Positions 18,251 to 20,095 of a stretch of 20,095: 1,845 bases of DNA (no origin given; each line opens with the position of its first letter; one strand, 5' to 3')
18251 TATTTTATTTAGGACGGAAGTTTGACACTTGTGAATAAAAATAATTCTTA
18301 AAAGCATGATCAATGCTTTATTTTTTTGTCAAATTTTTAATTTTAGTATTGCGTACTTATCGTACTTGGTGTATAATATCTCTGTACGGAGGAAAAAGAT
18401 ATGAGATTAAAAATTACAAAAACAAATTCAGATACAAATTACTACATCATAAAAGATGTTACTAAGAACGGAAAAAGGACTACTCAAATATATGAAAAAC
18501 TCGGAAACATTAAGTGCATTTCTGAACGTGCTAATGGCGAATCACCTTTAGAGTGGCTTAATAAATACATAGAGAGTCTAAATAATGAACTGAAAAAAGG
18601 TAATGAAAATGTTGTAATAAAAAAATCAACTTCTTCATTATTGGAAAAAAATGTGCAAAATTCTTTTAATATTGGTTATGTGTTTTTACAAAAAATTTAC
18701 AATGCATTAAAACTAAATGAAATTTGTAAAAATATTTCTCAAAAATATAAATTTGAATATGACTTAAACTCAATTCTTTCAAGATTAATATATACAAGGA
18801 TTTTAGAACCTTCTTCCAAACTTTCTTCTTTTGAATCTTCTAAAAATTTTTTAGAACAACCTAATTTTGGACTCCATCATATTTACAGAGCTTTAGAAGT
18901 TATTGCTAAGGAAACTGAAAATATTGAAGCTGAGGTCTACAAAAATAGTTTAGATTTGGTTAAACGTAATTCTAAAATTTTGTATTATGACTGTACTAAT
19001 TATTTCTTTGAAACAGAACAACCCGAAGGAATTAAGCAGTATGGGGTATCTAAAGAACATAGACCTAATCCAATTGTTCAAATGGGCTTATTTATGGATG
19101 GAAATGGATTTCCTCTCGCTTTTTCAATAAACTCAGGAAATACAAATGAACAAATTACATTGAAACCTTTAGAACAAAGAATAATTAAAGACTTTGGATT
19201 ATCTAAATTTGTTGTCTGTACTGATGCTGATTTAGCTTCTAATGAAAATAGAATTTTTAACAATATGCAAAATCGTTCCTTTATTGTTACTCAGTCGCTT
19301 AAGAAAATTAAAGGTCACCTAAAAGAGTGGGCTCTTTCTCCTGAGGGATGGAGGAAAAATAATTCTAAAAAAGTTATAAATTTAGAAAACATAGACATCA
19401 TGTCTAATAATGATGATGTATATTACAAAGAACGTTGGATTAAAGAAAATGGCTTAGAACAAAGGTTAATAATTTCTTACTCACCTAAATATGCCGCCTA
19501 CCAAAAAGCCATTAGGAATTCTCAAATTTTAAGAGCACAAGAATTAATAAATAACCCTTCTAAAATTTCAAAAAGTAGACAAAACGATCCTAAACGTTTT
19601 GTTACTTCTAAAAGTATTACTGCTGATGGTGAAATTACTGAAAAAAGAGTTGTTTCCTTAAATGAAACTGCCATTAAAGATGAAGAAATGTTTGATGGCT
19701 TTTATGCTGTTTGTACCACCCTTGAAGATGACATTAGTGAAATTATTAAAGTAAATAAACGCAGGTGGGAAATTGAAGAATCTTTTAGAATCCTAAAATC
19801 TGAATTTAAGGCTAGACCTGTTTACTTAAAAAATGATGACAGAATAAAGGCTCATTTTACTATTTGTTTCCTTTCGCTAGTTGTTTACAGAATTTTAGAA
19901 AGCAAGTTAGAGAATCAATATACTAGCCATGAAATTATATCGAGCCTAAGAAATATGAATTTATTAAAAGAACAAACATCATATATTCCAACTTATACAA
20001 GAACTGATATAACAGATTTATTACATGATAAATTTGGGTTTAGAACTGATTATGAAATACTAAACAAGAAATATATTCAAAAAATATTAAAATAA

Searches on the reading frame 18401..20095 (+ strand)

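Call 87: search_protein_families(library=pfam, proteins=[window:18401-20095:+], max_evalue=0.001)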
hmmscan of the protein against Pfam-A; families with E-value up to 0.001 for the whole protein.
window:18401-20095:+ (564 aa): 1 family
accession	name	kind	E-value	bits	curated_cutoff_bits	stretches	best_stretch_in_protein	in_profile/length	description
PF01609.27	DDE_Tnp_1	-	8.8e-10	39.1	23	1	227-494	37-199/200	Transposase DDE domain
